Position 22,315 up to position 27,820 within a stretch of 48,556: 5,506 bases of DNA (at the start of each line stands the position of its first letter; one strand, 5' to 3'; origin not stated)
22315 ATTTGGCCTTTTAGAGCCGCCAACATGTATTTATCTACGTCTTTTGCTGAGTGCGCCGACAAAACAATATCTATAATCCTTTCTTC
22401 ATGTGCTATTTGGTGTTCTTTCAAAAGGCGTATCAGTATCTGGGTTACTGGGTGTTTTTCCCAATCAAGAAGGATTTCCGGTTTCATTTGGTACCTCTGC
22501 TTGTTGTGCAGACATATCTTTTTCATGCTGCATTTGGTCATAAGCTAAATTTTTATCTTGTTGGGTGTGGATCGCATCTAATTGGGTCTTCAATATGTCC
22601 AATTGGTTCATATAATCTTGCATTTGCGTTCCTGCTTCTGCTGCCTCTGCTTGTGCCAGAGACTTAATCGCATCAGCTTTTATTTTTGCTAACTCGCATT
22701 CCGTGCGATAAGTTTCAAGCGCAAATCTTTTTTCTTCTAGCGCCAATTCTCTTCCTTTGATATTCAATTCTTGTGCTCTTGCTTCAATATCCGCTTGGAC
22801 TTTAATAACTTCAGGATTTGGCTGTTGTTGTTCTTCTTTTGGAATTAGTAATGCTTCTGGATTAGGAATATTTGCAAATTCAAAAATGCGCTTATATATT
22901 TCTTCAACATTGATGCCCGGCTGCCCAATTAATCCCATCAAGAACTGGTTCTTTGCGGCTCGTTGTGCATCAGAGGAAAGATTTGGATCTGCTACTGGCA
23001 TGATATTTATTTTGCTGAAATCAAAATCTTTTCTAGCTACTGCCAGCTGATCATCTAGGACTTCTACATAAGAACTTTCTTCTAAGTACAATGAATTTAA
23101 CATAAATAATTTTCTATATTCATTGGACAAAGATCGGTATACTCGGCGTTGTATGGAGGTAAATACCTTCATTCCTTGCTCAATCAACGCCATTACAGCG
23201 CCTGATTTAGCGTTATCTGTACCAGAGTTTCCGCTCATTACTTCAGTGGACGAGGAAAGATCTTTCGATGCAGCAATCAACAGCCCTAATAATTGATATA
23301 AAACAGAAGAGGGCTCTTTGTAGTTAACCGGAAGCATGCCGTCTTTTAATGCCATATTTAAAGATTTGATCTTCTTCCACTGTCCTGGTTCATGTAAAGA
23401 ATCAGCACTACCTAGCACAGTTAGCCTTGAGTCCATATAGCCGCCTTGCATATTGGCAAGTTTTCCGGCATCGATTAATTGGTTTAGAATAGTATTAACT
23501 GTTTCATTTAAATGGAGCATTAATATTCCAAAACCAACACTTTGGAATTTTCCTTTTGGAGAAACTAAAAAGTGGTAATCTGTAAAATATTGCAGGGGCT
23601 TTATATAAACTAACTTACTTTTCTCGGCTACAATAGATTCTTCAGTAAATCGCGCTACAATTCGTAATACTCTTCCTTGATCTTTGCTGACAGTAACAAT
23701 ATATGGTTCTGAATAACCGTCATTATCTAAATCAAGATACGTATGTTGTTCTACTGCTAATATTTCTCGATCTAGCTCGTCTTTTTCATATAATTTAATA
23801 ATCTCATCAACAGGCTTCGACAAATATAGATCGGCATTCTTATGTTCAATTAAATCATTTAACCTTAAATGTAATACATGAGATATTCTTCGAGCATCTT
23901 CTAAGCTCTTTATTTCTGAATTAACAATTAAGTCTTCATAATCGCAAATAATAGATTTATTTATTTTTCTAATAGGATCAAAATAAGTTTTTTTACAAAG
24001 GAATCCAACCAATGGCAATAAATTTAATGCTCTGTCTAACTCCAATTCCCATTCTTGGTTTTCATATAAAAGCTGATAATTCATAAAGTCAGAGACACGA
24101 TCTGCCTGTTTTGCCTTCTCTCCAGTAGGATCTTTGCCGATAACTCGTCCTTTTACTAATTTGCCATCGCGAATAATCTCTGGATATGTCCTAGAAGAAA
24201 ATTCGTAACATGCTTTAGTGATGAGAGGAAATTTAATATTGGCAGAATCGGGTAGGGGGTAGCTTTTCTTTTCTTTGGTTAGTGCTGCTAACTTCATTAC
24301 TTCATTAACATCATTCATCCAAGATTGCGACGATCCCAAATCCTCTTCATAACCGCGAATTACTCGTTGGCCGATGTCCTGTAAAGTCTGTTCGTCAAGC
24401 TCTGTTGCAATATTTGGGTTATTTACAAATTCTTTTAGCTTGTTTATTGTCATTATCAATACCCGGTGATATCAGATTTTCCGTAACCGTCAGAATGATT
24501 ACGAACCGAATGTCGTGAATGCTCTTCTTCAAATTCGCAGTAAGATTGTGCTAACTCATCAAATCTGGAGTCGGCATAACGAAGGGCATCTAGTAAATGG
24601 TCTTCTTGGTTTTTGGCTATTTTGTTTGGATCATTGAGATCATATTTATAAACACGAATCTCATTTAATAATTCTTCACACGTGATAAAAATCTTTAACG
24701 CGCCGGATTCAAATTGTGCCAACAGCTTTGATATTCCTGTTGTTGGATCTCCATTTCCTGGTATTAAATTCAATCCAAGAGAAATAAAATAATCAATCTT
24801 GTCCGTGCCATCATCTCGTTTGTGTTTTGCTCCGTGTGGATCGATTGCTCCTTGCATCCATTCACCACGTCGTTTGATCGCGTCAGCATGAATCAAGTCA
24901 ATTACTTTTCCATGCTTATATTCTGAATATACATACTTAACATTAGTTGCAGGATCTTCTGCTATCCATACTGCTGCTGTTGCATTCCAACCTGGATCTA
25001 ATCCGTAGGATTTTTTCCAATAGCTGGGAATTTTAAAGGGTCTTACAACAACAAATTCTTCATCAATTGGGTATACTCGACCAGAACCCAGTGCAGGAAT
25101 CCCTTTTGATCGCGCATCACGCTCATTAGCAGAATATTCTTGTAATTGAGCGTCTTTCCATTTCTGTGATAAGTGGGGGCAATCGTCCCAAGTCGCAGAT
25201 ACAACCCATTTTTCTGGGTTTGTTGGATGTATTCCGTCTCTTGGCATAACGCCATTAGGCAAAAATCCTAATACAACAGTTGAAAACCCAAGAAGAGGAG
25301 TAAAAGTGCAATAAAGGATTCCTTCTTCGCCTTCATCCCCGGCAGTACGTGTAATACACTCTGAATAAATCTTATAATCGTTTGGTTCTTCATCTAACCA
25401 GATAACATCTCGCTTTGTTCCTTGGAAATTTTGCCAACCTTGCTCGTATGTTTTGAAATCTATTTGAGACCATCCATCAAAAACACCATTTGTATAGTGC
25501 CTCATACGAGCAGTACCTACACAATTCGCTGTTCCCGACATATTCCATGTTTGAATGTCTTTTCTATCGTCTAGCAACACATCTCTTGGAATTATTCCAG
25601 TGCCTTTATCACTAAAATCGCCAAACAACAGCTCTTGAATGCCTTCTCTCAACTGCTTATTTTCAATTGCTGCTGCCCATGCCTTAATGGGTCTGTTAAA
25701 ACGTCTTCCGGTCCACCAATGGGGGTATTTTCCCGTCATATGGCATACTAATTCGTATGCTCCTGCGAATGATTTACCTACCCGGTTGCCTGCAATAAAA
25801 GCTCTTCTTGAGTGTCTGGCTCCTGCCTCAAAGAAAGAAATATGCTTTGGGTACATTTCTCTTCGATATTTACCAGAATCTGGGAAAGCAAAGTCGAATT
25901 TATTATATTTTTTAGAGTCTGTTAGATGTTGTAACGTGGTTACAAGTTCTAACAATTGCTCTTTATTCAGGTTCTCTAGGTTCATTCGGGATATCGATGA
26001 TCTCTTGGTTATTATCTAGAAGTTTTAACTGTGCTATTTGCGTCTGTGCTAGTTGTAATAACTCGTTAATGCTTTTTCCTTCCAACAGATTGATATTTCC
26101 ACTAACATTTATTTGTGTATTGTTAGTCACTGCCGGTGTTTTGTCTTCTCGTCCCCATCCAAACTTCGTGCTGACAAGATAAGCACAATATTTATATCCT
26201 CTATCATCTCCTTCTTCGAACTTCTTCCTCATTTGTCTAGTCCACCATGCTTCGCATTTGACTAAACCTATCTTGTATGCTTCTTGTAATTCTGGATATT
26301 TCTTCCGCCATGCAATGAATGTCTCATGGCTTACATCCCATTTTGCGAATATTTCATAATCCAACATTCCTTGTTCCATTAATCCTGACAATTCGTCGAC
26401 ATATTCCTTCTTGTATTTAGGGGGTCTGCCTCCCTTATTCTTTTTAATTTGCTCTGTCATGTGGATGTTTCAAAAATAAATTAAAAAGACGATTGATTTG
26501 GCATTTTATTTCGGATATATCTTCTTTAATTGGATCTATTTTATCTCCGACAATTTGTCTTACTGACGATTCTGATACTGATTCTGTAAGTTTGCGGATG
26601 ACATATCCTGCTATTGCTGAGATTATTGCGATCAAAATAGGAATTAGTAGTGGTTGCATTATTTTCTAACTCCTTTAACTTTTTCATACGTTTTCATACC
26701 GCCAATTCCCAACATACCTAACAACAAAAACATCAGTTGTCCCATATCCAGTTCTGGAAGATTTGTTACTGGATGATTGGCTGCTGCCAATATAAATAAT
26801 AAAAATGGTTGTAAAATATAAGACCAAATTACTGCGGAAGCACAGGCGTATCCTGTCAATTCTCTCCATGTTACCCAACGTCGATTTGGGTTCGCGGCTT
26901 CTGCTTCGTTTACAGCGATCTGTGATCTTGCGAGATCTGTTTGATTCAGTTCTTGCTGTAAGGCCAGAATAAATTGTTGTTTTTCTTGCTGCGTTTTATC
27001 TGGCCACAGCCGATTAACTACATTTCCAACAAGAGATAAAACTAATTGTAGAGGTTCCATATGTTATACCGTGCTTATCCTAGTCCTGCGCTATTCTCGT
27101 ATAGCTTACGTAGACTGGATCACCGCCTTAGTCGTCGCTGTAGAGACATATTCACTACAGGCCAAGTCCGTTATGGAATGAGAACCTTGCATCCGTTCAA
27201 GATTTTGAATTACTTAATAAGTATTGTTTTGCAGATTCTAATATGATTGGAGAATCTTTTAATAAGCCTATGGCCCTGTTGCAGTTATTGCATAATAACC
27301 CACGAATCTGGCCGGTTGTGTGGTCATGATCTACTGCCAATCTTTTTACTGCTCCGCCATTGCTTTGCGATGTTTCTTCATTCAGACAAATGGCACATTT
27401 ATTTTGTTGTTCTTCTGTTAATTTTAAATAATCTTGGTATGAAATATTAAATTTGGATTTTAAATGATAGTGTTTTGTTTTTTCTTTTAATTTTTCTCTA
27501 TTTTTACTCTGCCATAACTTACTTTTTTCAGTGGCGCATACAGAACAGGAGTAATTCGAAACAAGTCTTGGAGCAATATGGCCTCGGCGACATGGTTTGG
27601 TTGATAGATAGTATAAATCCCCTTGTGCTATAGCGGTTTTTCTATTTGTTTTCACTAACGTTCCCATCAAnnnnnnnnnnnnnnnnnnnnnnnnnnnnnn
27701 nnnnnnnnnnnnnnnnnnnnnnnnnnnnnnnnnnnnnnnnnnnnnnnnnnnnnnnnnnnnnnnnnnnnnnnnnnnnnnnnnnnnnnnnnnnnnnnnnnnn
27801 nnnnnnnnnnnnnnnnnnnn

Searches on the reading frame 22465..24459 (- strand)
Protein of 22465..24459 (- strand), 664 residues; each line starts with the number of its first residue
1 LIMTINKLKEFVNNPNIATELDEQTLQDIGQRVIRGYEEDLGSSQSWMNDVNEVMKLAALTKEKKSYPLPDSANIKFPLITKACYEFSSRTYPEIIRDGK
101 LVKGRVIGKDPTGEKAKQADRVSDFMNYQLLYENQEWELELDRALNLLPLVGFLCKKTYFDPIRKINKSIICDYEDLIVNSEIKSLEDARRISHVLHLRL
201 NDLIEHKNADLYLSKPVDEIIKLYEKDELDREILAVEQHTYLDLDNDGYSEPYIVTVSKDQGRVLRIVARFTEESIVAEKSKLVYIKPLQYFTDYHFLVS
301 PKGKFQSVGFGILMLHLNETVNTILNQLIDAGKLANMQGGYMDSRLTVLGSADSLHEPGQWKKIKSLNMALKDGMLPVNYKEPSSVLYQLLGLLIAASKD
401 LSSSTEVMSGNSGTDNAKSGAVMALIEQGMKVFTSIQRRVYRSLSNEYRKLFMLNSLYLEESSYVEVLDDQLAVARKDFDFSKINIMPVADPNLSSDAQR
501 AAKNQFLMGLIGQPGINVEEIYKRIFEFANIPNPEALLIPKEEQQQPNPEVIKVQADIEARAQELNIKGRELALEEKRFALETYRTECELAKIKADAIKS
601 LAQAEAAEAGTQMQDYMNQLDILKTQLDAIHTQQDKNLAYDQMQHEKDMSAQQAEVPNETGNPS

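Call 11: search_protein_families(library=pfam, proteins=[window:22465-24459:-], max_evalue=0.01)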
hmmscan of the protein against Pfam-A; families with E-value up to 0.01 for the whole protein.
window:22465-24459:- (664 aa): 1 family
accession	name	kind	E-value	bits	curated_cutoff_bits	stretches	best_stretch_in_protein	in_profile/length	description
PF23899.1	SU10_portal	-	1.6e-08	33.9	30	1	171-563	195-592/593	Phage SU10 portal protein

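Call 12: search_protein_families(library=phrogs, proteins=[window:22465-24459:-], max_evalue=0.01)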
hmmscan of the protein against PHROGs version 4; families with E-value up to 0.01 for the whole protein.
window:22465-24459:- (664 aa): 2 families
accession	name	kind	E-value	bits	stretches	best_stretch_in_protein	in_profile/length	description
phrog_1216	-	head and packaging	2.2e-19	70.4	1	168-651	213-700/714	portal protein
phrog_156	-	head and packaging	2.1e-05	24.1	1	383-650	386-671/681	portal protein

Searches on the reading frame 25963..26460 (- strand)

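Call 11: search_protein_families(library=pfam, proteins=[window:25963-26460:-], max_evalue=0.01)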
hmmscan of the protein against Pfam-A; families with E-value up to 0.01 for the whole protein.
window:25963-26460:- (165 aa): 1 family
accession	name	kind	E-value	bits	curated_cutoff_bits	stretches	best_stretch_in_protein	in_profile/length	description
PF02796.21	HTH_7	-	0.0017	18.8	23.8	1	11-48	1-38/45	Helix-turn-helix domain of resolvase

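Call 12: search_protein_families(library=phrogs, proteins=[window:25963-26460:-], max_evalue=0.01)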
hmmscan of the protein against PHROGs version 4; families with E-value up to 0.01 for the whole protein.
window:25963-26460:- (165 aa): 3 families
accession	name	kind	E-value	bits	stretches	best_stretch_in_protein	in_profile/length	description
phrog_309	-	head and packaging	2.8e-17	64.7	1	2-80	124-205/319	terminase small subunit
phrog_1482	-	head and packaging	0.00036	21.2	1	6-63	5-63/147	terminase small subunit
phrog_4102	-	head and packaging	0.0014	19.9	1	4-61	3-60/166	terminase small subunit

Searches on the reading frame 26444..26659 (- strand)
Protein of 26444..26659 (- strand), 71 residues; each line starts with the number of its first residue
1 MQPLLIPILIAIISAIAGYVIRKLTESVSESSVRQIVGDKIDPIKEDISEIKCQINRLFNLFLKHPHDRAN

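Call 11: search_protein_families(library=pfam, proteins=[window:26444-26659:-], max_evalue=0.01)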
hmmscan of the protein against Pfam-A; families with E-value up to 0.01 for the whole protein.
window:26444-26659:- (71 aa): 0 families

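Call 12: search_protein_families(library=phrogs, proteins=[window:26444-26659:-], max_evalue=0.01)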
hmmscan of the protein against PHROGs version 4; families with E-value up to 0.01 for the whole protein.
window:26444-26659:- (71 aa): 1 family
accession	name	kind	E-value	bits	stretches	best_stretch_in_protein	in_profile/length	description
phrog_1863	-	unknown function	0.0012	19.7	1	4-56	6-61/97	-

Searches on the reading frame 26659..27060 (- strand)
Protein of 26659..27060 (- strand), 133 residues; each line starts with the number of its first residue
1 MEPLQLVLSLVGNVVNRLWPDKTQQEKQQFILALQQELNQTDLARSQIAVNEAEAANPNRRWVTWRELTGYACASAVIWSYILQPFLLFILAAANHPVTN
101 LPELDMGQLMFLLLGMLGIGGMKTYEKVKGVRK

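Call 11: search_protein_families(library=pfam, proteins=[window:26659-27060:-], max_evalue=0.01)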
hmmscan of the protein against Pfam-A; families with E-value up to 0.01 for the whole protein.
window:26659-27060:- (133 aa): 1 family
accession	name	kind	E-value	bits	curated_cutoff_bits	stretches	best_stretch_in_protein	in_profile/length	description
PF11351.13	GTA_holin_3TM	-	2e-17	64.3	24.8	1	7-119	3-117/123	Holin of 3TMs, for gene-transfer release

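Call 12: search_protein_families(library=phrogs, proteins=[window:26659-27060:-], max_evalue=0.01)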
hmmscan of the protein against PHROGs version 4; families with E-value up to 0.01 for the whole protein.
window:26659-27060:- (133 aa): 1 family
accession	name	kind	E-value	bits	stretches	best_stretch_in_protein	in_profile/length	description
phrog_3427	-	lysis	1e-21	78.4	1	2-133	6-140/141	holin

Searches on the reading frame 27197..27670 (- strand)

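Call 11: search_protein_families(library=pfam, proteins=[window:27197-27670:-], max_evalue=0.01)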
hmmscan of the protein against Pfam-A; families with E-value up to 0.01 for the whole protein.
window:27197-27670:- (157 aa): 1 family
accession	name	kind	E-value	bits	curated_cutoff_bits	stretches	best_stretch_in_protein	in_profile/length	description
PF02945.21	Endonuclease_7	-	5.9e-22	77.8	23.6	1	69-152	3-81/82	Recombination endonuclease VII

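Call 12: search_protein_families(library=phrogs, proteins=[window:27197-27670:-], max_evalue=0.01)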
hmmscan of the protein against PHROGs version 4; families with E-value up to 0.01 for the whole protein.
window:27197-27670:- (157 aa): 10 families
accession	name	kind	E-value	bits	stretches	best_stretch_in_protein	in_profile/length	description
phrog_2633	-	DNA, RNA and nucleotide metabolism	7.2e-30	105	1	38-155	38-140/142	endonuclease VII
phrog_307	-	DNA, RNA and nucleotide metabolism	2.1e-29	104.6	1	38-155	74-180/334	endonuclease VII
phrog_2914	-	DNA, RNA and nucleotide metabolism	7.6e-29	101.8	1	41-153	47-154/190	endonuclease VII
phrog_1035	-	DNA, RNA and nucleotide metabolism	2.8e-15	57.9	1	8-153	46-229/271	endonuclease VII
phrog_423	-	DNA, RNA and nucleotide metabolism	3.3e-14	54.1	1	83-139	17-69/159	endonuclease VII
phrog_17507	-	DNA, RNA and nucleotide metabolism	2.4e-06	28.3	1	113-153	1-42/65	endonuclease VII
phrog_1081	-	unknown function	6.5e-06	27.1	1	10-66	6-62/67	-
phrog_11865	-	DNA, RNA and nucleotide metabolism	7.9e-06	27.3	1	113-139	2-28/95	endonuclease VII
phrog_20468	-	unknown function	6.4e-05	24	1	6-46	150-191/192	-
phrog_23777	-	unknown function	0.00075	20.9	1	25-56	15-46/75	-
